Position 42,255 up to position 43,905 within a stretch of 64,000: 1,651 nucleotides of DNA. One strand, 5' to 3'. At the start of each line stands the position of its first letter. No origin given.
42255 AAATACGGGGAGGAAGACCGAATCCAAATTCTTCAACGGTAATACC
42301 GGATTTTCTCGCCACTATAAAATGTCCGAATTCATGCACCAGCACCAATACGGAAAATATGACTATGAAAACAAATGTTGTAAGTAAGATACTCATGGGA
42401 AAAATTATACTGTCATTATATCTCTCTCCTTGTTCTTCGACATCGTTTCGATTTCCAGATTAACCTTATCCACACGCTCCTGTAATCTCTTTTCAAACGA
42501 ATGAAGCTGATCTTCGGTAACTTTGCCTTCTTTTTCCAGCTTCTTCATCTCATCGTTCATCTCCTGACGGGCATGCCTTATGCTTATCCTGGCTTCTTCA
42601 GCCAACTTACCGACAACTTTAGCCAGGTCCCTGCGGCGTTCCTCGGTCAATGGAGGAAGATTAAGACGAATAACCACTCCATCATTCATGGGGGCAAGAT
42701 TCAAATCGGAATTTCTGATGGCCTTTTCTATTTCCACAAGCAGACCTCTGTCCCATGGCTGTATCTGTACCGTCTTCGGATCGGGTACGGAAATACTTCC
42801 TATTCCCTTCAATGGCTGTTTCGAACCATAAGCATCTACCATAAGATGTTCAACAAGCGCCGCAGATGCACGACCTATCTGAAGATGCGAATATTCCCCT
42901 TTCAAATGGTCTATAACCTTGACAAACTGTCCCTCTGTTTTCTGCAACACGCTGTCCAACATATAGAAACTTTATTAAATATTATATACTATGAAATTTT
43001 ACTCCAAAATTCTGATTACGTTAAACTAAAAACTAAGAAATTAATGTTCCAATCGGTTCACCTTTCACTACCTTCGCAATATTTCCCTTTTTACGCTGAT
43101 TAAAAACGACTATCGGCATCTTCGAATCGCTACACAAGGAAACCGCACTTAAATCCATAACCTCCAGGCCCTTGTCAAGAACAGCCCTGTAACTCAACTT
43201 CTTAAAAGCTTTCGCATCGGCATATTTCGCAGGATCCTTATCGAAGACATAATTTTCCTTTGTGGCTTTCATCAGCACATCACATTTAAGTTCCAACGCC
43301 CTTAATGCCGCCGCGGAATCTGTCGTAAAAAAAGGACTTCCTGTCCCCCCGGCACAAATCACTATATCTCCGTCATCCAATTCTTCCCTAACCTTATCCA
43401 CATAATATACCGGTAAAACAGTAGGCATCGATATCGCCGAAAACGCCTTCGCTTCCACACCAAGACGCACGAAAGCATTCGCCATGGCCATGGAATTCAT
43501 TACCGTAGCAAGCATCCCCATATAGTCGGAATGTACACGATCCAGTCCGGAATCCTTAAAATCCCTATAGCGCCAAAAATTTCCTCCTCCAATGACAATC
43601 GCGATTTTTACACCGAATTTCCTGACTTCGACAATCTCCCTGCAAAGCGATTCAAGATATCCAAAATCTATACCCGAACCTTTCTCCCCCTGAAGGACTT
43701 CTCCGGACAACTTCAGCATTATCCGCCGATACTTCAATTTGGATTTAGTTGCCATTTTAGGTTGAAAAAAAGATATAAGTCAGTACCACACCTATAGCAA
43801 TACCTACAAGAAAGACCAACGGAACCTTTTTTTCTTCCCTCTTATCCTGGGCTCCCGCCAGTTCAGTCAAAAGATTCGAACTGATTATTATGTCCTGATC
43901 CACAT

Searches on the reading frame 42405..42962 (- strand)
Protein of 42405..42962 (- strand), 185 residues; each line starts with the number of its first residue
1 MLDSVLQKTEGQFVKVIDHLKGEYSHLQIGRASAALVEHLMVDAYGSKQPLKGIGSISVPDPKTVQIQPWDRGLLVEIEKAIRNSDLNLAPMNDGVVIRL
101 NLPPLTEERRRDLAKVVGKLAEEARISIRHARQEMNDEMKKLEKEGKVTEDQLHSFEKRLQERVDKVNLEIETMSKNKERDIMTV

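Call 81: search_protein_families(library=pfam, proteins=[window:42405-42962:-], max_evalue=0.0001)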
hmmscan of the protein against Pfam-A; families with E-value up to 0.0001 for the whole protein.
window:42405-42962:- (185 aa): 1 family
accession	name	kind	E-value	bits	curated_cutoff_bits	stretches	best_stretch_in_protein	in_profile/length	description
PF01765.24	RRF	-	4.1e-57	193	29.7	1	20-183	1-164/164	Ribosome recycling factor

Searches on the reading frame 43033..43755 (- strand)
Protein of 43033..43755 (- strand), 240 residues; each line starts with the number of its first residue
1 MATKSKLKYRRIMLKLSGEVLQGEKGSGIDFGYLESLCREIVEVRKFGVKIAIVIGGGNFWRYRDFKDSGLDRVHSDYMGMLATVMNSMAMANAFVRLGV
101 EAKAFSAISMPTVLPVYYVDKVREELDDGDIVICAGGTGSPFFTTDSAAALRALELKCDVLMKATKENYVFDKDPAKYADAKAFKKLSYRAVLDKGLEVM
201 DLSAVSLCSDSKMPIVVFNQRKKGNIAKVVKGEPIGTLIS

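Call 81: search_protein_families(library=pfam, proteins=[window:43033-43755:-], max_evalue=0.0001)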
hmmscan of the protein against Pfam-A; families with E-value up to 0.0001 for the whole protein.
window:43033-43755:- (240 aa): 1 family
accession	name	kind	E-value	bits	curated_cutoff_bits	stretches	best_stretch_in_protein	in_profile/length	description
PF00696.33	AA_kinase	-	4e-31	109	24.9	1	11-219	2-234/234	Amino acid kinase family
